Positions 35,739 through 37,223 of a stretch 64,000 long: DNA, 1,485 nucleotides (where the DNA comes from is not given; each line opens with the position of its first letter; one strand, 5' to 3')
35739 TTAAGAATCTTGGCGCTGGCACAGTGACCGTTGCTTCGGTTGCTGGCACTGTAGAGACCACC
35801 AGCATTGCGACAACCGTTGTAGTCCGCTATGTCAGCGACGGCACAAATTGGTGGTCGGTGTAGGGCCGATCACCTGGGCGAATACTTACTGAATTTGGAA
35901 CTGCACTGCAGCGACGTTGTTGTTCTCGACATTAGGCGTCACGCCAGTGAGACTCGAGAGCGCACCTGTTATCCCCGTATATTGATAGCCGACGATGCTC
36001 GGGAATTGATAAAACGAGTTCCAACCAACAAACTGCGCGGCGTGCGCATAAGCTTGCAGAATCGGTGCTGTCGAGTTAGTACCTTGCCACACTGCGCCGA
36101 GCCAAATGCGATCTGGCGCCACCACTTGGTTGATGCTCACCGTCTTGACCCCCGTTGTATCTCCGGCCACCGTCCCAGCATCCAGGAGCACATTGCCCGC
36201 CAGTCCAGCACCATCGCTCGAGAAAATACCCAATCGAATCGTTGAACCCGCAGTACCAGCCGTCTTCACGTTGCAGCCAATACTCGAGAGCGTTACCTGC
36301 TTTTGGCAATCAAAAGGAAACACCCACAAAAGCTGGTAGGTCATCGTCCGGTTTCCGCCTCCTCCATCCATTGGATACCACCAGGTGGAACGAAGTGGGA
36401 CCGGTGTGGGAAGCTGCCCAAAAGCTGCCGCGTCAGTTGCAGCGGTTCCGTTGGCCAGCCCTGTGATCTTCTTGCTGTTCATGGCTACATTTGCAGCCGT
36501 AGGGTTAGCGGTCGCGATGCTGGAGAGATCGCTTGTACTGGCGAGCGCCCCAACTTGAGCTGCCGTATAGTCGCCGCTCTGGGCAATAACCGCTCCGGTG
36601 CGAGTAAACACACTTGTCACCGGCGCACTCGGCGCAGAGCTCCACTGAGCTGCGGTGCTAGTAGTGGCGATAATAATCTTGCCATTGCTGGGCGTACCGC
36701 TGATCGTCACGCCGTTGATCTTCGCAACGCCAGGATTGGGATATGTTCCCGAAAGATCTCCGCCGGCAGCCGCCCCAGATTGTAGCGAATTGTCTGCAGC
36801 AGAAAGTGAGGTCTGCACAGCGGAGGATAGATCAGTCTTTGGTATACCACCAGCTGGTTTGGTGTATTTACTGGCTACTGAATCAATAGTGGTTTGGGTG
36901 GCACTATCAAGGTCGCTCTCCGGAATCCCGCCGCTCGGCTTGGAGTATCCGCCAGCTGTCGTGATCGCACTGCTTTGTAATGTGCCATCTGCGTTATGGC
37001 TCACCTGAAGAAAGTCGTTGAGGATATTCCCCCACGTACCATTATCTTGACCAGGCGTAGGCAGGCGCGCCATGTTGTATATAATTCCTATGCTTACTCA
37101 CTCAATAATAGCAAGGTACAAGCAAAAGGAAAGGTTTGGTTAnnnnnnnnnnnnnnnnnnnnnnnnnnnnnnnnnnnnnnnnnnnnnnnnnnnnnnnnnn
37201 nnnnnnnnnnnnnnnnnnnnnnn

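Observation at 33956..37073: Convergent pair of phage-tail-fibre-like proteins sharing an N-terminal module, one carrying a GH16 glucanase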

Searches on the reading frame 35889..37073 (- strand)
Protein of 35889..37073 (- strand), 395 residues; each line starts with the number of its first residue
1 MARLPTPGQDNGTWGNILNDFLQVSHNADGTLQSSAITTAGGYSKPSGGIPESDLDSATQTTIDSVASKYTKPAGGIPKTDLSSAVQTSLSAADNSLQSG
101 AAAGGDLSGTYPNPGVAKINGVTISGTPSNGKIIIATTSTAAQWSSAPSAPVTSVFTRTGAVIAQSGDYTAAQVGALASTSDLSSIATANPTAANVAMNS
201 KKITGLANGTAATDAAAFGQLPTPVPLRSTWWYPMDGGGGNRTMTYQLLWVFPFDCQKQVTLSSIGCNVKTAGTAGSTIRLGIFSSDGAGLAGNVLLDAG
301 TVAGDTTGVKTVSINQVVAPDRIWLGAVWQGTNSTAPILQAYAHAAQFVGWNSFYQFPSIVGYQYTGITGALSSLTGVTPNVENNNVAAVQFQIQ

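Call 4: search_protein_families(library=pfam, proteins=[window:35889-37073:-], max_evalue=1)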
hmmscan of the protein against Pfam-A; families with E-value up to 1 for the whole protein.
window:35889-37073:- (395 aa): 1 family
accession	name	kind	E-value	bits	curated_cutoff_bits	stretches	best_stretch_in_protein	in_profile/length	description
PF05662.19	YadA_stalk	-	0.0029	18.4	28.4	1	202-221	1-20/43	Coiled stalk of trimeric autotransporter adhesin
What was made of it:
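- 36408..36776 (-): B, shaft made of three family-wide mosaic repeat types (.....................; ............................; SDLSSIA..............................). Weak YadA_stalk (18.4 bits, below the cut-off of 28.4) in call 4.
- On Trimeric autotransporter adhesins (YadA-like): YadA_stalk scores 18.4 bits, below the cut-off of 28.4 (call 4).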

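Call 5: search_protein_families(library=phrogs, proteins=[window:35889-37073:-], max_evalue=0.1)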
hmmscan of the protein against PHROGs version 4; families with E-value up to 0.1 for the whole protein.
window:35889-37073:- (395 aa): 8 families
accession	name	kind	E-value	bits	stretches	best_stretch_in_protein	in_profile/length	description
phrog_21562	-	tail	5.6e-17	62.8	1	223-377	144-306/324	tail protein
phrog_25864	-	unknown function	1.8e-07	31.9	1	250-366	49-165/193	-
phrog_27373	-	tail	2.4e-07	30.3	2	40-68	367-395/943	tail protein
phrog_27448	-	unknown function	5.8e-05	24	0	67-96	88-117/195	-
phrog_6122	-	unknown function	0.012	16.1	1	176-223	131-177/290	-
phrog_2012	-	tail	0.014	16.3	1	66-119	152-206/212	minor tail protein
phrog_25848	-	tail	0.016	14.5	1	187-223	213-249/598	tail fiber protein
phrog_33936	-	unknown function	0.024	14.6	1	57-96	32-70/433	-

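Call 6: search_protein_families(library=ncbifam, proteins=[window:35889-37073:-], max_evalue=0.1)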
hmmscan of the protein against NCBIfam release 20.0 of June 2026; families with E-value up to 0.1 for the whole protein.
window:35889-37073:- (395 aa): 0 families

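Call 11: find_homologous_proteins(query=window:35889-37073:-)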
Query window:35889-37073:- (395 aa): 729 proteins with E <= 0.001 among 8000 candidates; the best 120 are listed.
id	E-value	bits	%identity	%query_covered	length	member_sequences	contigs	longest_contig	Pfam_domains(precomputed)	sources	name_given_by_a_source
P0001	2.3e-250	848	100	100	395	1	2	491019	-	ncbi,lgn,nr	ncbi:MAG TPA: hypothetical protein VLF60_02825 [Candidatus Saccharimonadales bacterium]|nr:hypotheti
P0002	9.9e-94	333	46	74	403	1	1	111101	-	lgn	-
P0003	1.2e-91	326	45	64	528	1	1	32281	-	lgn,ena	-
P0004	3.7e-85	304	50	57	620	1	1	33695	-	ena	-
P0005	2.6e-79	285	55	57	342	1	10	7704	-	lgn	-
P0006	3.3e-78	282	56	51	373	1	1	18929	-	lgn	-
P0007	4.1e-73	265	47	62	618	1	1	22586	-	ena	-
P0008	5.6e-71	258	65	43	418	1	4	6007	-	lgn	-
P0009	1.7e-69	253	65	44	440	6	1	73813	-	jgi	jgi:hypothetical protein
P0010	3.3e-68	249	60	43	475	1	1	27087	-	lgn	-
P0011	1.1e-65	240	51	27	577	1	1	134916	-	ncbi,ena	-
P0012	1.2e-65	240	64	43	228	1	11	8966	-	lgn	-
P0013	7.8e-65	238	46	43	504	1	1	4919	PF19264.5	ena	-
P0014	2.9e-62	229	53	53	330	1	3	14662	-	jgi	jgi:hypothetical protein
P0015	1.2e-61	227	55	43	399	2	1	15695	PF19264.5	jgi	jgi:hypothetical protein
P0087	3.6e-28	117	50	37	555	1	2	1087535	PF12708.13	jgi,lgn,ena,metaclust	metaclust:\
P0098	8.1e-27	113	42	51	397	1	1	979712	PF19264.5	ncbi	ncbi:MAG TPA: hypothetical protein VIM53_05325, partial [Candidatus Saccharimonadales bacterium]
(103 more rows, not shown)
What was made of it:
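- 35886..37073 (-): Gene B: 395-aa fibre-like protein (NCBI: MAG TPA hypothetical protein VLF60_02825, Candidatus Saccharimonadales). 100% match to P0001 (call 11).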

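Call 14: search_dna_similar(query=window:35889-37073:-, collection=phages, mode=protein, max_evalue=0.001, max_rows=30)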
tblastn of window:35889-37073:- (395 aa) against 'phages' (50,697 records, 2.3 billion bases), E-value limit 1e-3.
Records with a match: 53; places in all: 58; records where one place covers at least 80% of the query: 0.
Best place of each record, by identity: <60% 53.
By first word of the organism name: Gordonia 29; Bacillus 8; Streptomyces 6; Arthrobacter 4; Curtobacterium 2; Rhodococcus 2; EBPR 1; Bacteriophage 1.
By host as written in the record: Gordonia terrae 3612 15; Gordonia rubripertincta NRRL B-16540 7; - 3; Arthrobacter globiformis B-2979 3; Bacillus subtilis 3; Streptomyces lividans JI 1326 2; Gordonia rubropertincta strain Grub38 2; Gordonia terrae strain Gter34 2; and 11 more.
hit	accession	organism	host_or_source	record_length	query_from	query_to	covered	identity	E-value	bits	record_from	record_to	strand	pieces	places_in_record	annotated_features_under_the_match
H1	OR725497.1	Streptomyces phage LuckySocke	Streptomyces lividans JI 1326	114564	1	120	30%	41.4%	6e-14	80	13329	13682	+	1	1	41: hypothetical protein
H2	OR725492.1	Streptomyces phage Alone3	Streptomyces lividans JI 1326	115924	1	120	30%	41.4%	6e-14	80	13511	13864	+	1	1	41: hypothetical protein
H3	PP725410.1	Streptomyces phage GiJojo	Streptomyces mirabilis NRRL B-2400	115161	1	125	32%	38.2%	3e-11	71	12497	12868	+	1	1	34: hypothetical protein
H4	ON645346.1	Arthrobacter phage Zucker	Arthrobacter globiformis NRRL B-2979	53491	234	372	35%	34.0%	7e-10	67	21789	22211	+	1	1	26: glycoside hydrolase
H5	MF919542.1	Gordonia phage Patio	Gordonia terrae 3612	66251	258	380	31%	37.8%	5e-10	67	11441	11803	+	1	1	hypothetical protein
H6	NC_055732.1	Gordonia phage Patio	Gordonia terrae 3612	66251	258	380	31%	37.8%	5e-10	67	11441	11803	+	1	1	tail protein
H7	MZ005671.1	Gordonia phage DumpTruck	Gordonia rubripertincta NRRL B-16540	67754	225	349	32%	36.4%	3e-9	65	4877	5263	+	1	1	4: esterase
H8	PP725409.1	Gordonia phage Xenia2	Gordonia rubripertincta NRRL B-16540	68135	225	349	32%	36.4%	3e-9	65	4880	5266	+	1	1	4: esterase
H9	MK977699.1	Gordonia Phage Lollipop1437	Gordonia terrae 3612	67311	258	380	31%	37.0%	1e-9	66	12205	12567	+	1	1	25: hypothetical protein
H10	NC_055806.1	Gordonia Phage Lollipop1437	Gordonia terrae 3612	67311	258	380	31%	37.0%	1e-9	66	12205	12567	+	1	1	25: tail protein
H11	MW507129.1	Gordonia phage Ennea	Gordonia terrea 3612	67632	258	380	31%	37.0%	1e-9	66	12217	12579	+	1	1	26: minor tail protein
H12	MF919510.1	Gordonia phage Kabluna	Gordonia terrae 3612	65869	258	381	31%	36.5%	2e-9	66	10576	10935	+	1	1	hypothetical protein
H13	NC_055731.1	Gordonia phage Kabluna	Gordonia terrae 3612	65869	258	381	31%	36.5%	2e-9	66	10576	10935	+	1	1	tail protein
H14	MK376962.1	Gordonia phage NosilaM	Gordonia terrae 3612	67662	258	381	31%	36.5%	2e-9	66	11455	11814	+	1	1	23: hypothetical protein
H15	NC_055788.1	Gordonia phage NosilaM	Gordonia terrae 3612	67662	258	381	31%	36.5%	2e-9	66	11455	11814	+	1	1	23: tail protein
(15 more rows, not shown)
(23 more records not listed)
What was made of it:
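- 35889..36407 (-): B, C-terminal beta-sandwich domain (aa 223-395), probably glycan- or receptor-binding. phrog_21562 'tail protein', 5.6e-17 (call 5). tblastn hits to Gordonia and Arthrobacter phage tail proteins, an esterase and a glycoside hydrolase, 34-42% identity (call 14).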

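Call 16: get_annotated_region(hit=H1, flank=9000)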
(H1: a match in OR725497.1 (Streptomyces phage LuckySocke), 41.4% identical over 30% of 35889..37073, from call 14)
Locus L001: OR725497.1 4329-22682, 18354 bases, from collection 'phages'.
description: Streptomyces phage LuckySocke, complete genome.
organism: Streptomyces phage LuckySocke (NCBI taxid 3096150)
taxonomy: Viruses; Duplodnaviria; Heunggongvirae; Uroviricota; Caudoviricetes
host: Streptomyces lividans JI 1326; source: soil; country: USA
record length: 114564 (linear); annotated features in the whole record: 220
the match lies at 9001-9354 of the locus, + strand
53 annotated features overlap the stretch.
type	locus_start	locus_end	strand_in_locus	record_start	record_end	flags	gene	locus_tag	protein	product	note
CDS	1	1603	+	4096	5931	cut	12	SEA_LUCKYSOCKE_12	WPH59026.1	hypothetical protein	-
tRNA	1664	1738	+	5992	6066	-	13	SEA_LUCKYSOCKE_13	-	tRNA-Pro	tRNA-Pro(tgg)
tRNA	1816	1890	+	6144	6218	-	14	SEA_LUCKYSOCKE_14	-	tRNA-Phe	tRNA-Phe(gaa)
tRNA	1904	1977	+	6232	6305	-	15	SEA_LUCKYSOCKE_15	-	tRNA-Met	tRNA-Met(cat)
tRNA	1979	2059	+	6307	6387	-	16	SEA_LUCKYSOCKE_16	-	tRNA-Met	tRNA-Met(cat)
tRNA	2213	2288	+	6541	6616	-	17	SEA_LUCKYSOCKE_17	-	tRNA-Gly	tRNA-Gly(tcc)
tRNA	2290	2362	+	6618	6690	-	18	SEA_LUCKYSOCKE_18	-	tRNA-Gln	tRNA-Gln(ctg)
tRNA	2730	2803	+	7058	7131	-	19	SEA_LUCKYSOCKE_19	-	tRNA-Gln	tRNA-Gln(ttg)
CDS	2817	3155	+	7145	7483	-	20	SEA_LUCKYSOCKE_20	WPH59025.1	hypothetical protein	-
tRNA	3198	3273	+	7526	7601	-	21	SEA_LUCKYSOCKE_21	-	tRNA-Asp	tRNA-Asp(gtc)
CDS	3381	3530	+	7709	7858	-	22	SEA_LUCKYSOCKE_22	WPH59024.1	hypothetical protein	-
CDS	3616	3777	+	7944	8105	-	23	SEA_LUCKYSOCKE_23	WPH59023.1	hypothetical protein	-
tRNA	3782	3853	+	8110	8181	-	24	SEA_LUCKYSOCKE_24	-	tRNA-Glu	tRNA-Glu(ctc)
tRNA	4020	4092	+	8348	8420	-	25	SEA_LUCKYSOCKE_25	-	tRNA-Glu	tRNA-Glu(ttc)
CDS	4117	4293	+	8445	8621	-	26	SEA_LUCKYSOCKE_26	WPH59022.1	hypothetical protein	-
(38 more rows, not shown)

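Call 18: get_annotated_region(hit=H11, flank=6000)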
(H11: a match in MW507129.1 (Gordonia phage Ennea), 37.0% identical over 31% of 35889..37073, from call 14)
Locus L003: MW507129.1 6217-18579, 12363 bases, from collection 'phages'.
description: Gordonia phage Ennea, complete genome.
organism: Gordonia phage Ennea (NCBI taxid 2805835)
taxonomy: Viruses; Duplodnaviria; Heunggongvirae; Uroviricota; Caudoviricetes; Zierdtviridae; Emilbogenvirinae; Skysandvirus
host: Gordonia terrea 3612; source: soil; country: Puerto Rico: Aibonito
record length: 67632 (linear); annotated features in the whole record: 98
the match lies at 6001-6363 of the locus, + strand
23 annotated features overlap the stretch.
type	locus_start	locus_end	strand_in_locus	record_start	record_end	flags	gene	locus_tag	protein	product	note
CDS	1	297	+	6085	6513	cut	11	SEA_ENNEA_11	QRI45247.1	hypothetical protein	-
CDS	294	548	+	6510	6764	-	12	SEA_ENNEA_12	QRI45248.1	HicA-like toxin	toxin in toxin/antitoxin system, HicA-like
CDS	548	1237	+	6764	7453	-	13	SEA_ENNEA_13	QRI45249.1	hypothetical protein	-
CDS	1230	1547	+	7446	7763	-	14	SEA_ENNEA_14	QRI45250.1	hypothetical protein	-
CDS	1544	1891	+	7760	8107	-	15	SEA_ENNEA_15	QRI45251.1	hypothetical protein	-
CDS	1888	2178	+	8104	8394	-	16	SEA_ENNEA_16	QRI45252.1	hypothetical protein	-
CDS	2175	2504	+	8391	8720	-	17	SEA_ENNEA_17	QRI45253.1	hypothetical protein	-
CDS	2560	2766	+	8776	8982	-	18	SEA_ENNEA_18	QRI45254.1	hypothetical protein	-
CDS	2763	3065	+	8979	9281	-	19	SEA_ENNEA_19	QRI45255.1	hypothetical protein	-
CDS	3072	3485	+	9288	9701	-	20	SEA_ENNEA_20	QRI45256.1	hypothetical protein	-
CDS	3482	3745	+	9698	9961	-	21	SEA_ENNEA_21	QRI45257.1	hypothetical protein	-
CDS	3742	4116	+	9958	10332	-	22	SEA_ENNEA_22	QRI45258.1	hypothetical protein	-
CDS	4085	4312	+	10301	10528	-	23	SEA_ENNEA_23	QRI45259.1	hypothetical protein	-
CDS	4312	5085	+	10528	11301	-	24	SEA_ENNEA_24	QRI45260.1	lysin B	-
CDS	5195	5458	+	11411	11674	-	25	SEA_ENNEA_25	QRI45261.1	hypothetical protein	-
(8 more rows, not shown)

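Call 20: find_encoding_contigs(protein=P0087, flank=10000, max_places=2)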
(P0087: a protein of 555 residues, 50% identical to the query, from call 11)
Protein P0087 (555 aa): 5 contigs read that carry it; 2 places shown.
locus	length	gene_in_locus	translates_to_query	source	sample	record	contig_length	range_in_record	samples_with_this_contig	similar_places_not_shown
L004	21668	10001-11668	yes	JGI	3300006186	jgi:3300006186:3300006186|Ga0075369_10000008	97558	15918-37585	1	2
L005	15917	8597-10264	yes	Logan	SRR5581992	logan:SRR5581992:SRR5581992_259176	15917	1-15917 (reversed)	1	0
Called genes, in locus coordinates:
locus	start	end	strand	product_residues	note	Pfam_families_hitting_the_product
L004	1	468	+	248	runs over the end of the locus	-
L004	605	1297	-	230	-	-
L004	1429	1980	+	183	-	-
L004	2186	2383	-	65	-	-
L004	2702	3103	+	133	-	PF00383:dCMP_cyt_deam_1, PF14437:MafB19-deam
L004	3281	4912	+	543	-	PF19264:DUF5907 (weak), PF26209:Phage_phiTE_241_C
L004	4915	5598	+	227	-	PF13385:Laminin_G_3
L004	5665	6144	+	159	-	PF12802:MarR_2, PF27059:HTH_MmpR5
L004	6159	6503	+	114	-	PF06304:DUF1048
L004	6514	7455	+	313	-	PF00005:ABC_tran, PF13304:AAA_21, PF13732:DrrA1-3_C (weak)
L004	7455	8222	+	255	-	PF01061:ABC2_membrane, PF12698:ABC2_membrane_3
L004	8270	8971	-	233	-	PF01464:SLT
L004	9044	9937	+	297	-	PF00892:EamA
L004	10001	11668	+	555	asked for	PF12708:Pect-lyase_RHGA_epim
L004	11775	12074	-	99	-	-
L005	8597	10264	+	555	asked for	PF12708:Pect-lyase_RHGA_epim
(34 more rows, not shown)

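Call 21: find_encoding_contigs(protein=P0098, flank=10000, max_places=2)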
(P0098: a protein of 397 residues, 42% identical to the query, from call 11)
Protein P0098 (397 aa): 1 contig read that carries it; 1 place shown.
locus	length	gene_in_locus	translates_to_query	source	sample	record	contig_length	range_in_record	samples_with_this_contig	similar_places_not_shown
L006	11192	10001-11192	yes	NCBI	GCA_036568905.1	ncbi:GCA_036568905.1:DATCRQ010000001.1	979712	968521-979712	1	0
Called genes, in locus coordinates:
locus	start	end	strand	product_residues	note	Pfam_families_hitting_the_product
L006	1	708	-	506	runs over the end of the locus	PF01381:HTH_3, PF13560:HTH_31, PF13744:HTH_37 (faint), PF00275:EPSP_synthase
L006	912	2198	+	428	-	PF00464:SHMT, PF00155:Aminotran_1_2 (weak)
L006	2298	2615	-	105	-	PF03795:YCII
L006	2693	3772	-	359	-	PF01565:FAD_binding_4, PF02873:MurB_C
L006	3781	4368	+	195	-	PF13560:HTH_31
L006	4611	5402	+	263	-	PF12146:Hydrolase_4, PF00561:Abhydrolase_1, PF12697:Abhydrolase_6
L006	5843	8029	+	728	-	PF05048:NosD (faint), PF13229:Beta_helix (faint)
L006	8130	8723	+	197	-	PF02698:DUF218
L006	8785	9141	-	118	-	PF02537:CRCB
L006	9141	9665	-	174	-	PF02537:CRCB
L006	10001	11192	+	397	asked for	PF19264:DUF5907 (faint)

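Call 22: find_encoding_contigs(protein=P0002, flank=10000, max_places=2)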
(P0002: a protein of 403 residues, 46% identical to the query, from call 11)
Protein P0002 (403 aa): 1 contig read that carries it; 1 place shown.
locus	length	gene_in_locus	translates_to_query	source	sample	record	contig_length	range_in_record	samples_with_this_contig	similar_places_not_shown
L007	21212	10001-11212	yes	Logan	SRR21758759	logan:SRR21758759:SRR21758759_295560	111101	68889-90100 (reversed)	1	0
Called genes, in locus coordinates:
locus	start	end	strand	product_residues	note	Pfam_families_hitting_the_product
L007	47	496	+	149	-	-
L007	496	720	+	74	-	PF24729:Acb2_Tad1_hairpin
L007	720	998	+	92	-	-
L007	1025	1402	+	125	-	-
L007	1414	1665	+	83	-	-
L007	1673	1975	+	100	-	-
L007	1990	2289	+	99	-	-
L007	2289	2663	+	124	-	-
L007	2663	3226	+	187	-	-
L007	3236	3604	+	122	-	-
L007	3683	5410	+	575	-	PF05133:SPP1_portal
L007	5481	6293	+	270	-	-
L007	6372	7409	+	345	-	PF13252:Phage_capsid_3 (weak), PF25209:Phage_capsid_4 (weak)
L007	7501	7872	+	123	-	-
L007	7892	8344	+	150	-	PF23140:Gp80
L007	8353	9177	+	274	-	-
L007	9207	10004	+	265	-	-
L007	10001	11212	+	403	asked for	-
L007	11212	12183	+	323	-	-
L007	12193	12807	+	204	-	-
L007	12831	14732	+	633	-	-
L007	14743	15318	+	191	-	PF06841:Phage_T4_gp19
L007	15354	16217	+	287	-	PF12322:T4_baseplate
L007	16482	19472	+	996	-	PF00877:NLPC_P60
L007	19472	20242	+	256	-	PF19266:CIS_tube (faint)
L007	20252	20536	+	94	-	-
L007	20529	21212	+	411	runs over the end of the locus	-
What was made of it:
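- B's best C-terminal homolog, P0002, sits between portal/capsid genes and T4 gp19/baseplate genes (call 22).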

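Call 54: find_encoding_contigs(protein=P0001, flank=1000, max_places=2)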
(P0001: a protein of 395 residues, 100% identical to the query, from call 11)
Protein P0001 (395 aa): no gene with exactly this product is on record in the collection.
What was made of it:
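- Tried and rejected: The look-up of B's own contig failed (call 54).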

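Call 72: search_solved_structures(query=window:35889-37073:-, max_evalue=1)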
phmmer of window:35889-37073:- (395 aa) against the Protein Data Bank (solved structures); distinct sequences matched with E-value up to 1: 2.
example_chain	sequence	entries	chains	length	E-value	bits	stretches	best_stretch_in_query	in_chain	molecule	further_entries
3d9x_A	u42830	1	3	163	0.019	17.4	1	190-222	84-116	Adhesin A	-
4lgo_A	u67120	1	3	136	0.42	13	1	176-221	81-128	VompD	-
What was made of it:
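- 36408..36776 (-): Weak BadA/Vomp hits in call 72.
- On Trimeric autotransporter adhesins (YadA-like): PDB BadA/Vomp matches have E 0.019-0.42 (call 72).
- Tried and rejected: A YadA/TAA relationship is rejected as below threshold (calls 4, 72).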

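Call 79: predict_structure(alignment_id=A5)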
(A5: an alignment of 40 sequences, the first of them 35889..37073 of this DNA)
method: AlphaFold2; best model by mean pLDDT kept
length: 395 residues; sequences in the alignment: 40
mean_pLDDT: 65.7   pTM: 0.38
mean pLDDT of the five models: 65.7, 65.0, 64.2, 63.9, 63.2
residues with pLDDT >= 90: 29; 70-90: 154; 50-70: 124; < 50: 88
segments of 3 or more residues with pLDDT < 50: 99-104, 208-210, 219-239, 343-395
pLDDT, mean of each block of 10 residues (from residue 1): 58 72 68 69 73 87 83 73 82 61 52 62 82 87 82 57 59 55 58 53 50 52 43 42 70 78 84 90 83 88 89 88 83 76 39 28 36 44 40 40
secondary structure, 60 per line:
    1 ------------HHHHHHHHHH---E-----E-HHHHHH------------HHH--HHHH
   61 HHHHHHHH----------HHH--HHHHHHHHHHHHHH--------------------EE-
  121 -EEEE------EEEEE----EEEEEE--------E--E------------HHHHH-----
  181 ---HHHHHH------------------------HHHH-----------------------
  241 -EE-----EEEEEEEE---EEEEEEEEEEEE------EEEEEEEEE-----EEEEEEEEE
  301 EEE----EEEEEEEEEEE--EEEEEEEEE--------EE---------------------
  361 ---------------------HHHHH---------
elements in order: H13-22 H34-39 H57-68 H84-97 E122-125 E132-136 E141-146 H171-175 H184-189 H214-217 E249-256 E260-271 E278-286 E292-303 E308-318 E321-329 H382-386
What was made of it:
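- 35889..36407 (-): 46% identity to P0002, which lies inside a phage structural module (call 22). pLDDT 78-90 for aa 240-340 (call 79).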
